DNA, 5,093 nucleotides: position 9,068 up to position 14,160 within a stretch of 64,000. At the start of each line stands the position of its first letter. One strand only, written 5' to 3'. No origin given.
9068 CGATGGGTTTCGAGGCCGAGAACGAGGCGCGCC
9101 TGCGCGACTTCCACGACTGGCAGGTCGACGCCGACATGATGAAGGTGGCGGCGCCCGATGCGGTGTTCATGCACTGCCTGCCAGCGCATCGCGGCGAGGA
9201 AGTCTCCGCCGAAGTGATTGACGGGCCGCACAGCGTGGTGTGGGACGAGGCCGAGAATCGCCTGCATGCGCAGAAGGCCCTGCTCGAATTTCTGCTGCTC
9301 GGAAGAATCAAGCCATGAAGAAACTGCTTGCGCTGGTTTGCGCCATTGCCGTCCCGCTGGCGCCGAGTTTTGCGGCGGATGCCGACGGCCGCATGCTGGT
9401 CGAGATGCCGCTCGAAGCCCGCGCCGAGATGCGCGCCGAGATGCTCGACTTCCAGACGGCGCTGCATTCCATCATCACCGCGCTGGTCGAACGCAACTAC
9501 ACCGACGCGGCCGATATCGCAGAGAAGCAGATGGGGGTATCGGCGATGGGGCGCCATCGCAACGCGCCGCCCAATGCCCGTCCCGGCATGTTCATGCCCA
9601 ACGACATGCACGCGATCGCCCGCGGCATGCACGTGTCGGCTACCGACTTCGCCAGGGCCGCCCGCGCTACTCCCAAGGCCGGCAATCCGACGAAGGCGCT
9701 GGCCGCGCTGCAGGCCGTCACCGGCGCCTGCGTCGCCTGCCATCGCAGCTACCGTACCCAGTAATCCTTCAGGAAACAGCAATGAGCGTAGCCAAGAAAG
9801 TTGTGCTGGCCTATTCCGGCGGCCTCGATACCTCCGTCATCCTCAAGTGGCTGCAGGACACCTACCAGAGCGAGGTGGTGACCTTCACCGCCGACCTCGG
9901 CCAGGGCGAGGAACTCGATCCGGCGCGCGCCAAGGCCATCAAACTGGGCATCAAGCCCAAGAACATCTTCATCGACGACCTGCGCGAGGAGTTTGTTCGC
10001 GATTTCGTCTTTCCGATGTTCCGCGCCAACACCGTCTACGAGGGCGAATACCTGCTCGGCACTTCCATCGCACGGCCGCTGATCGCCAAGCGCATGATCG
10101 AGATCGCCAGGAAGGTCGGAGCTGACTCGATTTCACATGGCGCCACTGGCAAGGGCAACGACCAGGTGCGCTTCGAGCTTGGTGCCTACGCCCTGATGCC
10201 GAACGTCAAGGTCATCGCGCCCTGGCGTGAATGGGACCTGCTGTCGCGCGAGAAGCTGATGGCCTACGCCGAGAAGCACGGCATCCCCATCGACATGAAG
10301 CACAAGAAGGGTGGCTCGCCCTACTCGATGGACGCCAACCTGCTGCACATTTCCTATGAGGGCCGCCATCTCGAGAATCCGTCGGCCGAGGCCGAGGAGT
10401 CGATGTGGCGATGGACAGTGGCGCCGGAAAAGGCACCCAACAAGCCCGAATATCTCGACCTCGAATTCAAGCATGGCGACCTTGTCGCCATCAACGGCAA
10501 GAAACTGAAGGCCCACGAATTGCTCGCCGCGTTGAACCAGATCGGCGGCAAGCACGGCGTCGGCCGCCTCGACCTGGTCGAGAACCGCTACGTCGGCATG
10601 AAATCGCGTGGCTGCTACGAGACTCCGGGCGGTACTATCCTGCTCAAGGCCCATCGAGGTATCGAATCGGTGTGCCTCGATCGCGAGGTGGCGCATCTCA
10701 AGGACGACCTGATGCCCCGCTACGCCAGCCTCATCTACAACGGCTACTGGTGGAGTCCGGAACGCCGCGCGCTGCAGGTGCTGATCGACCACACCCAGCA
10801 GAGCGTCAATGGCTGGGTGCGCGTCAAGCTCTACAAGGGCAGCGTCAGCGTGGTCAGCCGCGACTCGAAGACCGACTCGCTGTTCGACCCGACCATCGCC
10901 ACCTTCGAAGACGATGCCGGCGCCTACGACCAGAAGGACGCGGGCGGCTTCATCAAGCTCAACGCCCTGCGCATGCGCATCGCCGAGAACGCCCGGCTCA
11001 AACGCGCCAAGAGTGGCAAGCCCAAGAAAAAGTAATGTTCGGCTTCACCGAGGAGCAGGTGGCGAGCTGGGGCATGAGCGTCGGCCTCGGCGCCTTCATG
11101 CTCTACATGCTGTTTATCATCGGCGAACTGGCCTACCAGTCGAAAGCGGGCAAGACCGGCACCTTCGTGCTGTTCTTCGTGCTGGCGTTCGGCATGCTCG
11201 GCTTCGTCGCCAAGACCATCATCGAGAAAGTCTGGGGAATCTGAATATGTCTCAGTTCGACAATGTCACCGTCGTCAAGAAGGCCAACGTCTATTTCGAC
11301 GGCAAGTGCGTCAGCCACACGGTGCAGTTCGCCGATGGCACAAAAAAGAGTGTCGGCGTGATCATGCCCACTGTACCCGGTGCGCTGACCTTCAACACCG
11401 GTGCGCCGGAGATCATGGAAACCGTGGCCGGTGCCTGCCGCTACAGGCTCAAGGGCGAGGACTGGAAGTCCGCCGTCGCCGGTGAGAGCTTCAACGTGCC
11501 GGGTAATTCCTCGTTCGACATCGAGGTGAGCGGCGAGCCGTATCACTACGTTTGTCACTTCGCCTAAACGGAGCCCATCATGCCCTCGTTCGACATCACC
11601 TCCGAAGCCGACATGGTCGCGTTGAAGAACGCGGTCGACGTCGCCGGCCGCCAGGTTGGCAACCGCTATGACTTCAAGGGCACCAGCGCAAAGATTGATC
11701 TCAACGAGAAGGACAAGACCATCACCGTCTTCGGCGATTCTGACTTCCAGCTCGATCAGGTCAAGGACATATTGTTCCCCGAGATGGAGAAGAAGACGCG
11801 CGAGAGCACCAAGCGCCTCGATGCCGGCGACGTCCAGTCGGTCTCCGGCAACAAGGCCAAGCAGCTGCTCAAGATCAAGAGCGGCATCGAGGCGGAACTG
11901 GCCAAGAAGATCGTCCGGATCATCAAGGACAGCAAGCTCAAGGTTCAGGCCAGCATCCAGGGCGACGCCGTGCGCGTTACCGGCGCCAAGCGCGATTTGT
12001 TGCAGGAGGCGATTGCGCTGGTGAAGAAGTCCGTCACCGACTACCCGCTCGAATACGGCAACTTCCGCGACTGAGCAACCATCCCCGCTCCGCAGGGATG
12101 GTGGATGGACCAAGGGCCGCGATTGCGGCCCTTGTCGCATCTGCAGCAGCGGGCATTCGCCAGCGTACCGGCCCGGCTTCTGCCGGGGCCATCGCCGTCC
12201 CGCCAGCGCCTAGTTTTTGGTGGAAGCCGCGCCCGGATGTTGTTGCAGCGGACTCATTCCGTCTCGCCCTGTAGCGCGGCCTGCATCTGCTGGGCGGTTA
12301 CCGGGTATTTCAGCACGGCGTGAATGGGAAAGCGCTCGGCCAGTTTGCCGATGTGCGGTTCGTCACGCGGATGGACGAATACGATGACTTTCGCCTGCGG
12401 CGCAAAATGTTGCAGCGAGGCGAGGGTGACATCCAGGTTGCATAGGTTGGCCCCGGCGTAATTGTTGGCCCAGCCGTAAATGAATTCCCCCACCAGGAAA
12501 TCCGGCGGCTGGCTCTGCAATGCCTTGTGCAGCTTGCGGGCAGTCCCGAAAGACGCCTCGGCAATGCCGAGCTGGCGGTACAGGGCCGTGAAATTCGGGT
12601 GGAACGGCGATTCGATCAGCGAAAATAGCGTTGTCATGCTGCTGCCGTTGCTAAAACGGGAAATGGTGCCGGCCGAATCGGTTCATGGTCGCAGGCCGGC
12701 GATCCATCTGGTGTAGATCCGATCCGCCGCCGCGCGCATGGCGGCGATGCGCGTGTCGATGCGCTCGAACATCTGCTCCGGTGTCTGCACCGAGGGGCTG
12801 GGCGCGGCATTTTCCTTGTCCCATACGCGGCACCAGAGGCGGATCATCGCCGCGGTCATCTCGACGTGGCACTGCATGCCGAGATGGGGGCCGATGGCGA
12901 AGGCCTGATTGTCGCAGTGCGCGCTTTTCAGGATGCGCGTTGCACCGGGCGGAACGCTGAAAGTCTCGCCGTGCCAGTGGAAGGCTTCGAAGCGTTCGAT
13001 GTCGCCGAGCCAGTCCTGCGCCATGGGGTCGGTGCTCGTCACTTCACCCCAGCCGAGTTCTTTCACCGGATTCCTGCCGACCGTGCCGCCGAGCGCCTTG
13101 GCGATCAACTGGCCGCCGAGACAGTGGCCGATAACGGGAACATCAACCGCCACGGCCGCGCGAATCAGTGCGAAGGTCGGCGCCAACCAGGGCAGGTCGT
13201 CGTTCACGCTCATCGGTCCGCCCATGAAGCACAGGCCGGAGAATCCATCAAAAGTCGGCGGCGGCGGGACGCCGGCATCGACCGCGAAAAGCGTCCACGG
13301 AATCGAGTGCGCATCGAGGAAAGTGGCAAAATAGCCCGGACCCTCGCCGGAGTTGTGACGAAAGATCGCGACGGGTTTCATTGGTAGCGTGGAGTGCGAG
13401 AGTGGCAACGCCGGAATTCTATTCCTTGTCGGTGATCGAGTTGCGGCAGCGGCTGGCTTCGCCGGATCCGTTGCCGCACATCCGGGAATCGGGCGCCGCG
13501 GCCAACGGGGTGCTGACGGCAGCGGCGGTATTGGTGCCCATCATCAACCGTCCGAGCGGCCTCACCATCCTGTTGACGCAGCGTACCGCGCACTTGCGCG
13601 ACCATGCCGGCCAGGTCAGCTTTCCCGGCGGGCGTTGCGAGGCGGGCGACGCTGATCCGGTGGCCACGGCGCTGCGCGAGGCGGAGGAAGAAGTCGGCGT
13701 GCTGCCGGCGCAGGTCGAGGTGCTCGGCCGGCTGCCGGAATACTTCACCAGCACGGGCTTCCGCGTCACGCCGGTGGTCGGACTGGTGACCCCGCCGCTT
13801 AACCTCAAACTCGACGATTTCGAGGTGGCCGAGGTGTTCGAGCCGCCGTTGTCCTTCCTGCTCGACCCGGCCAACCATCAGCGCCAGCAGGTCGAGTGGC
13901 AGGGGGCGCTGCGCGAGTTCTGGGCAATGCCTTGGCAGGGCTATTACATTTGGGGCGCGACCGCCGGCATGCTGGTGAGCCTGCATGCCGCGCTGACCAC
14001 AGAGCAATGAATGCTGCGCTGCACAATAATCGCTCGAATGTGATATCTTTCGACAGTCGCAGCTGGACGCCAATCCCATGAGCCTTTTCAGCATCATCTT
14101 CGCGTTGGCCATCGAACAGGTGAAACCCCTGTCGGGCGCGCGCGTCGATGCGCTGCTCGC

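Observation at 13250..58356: Over-represented 23-nt word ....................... embedded in unrelated genes in three coding registers (uptake-signal-like or genome-architecture motif)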

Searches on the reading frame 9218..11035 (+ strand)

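Call 7: search_protein_families(library=pfam, proteins=[window:9218-11035:+])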
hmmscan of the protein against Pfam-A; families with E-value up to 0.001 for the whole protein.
window:9218-11035:+ (605 aa): 2 families
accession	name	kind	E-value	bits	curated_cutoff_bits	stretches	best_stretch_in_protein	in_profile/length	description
PF20979.2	Arginosuc_syn_C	-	2.5e-79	266.3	27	1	369-588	1-218/219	Arginosuccinate synthase C-terminal domain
PF00764.25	Arginosuc_synth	-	3.9e-64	216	27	1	194-357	1-162/162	Arginosuccinate synthase N-terminal HUP domain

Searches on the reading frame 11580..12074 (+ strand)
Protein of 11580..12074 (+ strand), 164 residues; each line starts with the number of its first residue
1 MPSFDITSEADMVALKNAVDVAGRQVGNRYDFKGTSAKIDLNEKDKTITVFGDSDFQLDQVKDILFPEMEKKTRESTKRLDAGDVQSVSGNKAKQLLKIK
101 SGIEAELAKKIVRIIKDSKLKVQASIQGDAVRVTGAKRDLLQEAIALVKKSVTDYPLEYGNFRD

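Call 8: search_protein_families(library=pfam, proteins=[window:11580-12074:+])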
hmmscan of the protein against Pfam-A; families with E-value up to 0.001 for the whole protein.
window:11580-12074:+ (164 aa): 1 family
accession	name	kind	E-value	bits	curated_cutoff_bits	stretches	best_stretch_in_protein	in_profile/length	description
PF04461.18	DUF520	-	1.2e-57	194.9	23.2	1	2-163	1-161/161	Protein of unknown function (DUF520)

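Call 59: find_encoding_contigs(protein=window:11580-12074:+, flank=2000, max_places=6)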
Protein window:11580-12074:+ (164 aa): 3 contigs read that carry it; 1 place shown.
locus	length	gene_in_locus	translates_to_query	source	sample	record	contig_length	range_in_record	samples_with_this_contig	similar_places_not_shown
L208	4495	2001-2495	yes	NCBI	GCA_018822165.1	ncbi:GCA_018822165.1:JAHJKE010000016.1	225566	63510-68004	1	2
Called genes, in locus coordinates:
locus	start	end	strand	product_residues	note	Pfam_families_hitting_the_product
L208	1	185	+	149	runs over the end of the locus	PF01322:Cytochrom_C_2 (weak)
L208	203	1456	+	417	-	PF00764:Arginosuc_synth, PF20979:Arginosuc_syn_C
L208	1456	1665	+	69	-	PF10981:DUF2788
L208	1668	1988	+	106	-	PF06865:Ppnp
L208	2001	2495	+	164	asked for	PF04461:YajQ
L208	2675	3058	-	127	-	-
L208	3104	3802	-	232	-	PF00117:GATase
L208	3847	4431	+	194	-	PF00293:NUDIX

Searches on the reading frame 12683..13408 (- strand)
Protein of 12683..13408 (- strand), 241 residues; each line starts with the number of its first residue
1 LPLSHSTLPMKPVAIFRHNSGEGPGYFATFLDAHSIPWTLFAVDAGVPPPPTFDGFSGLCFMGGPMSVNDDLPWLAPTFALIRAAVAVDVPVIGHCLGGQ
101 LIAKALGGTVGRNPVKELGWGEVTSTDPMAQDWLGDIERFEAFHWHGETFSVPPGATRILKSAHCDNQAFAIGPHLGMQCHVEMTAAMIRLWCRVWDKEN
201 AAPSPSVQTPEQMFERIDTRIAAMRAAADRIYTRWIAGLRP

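Call 7: search_protein_families(library=pfam, proteins=[window:12683-13408:-])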
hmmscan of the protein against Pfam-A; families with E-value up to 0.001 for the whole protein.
window:12683-13408:- (241 aa): 2 families
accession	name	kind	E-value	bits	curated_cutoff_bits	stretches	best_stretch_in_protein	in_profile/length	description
PF00117.34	GATase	-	3.7e-12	46.7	22.8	1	55-185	42-174/190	Glutamine amidotransferase class-I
PF07722.19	Peptidase_C26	-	4.2e-05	23.8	20.5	1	78-110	94-126/219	Peptidase C26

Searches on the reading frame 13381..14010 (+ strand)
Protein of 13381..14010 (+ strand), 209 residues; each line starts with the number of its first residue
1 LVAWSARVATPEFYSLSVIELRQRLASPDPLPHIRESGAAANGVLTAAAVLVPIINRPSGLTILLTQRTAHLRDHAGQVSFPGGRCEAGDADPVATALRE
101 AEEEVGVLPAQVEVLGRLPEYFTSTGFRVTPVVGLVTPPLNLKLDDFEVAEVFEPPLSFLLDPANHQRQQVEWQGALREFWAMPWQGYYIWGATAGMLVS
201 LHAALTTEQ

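Call 7: search_protein_families(library=pfam, proteins=[window:13381-14010:+])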
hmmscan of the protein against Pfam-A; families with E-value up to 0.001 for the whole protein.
window:13381-14010:+ (209 aa): 1 family
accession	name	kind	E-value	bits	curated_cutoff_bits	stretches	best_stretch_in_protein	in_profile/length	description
PF00293.34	NUDIX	-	2.4e-17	63.6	21.1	1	47-131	3-82/134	NUDIX domain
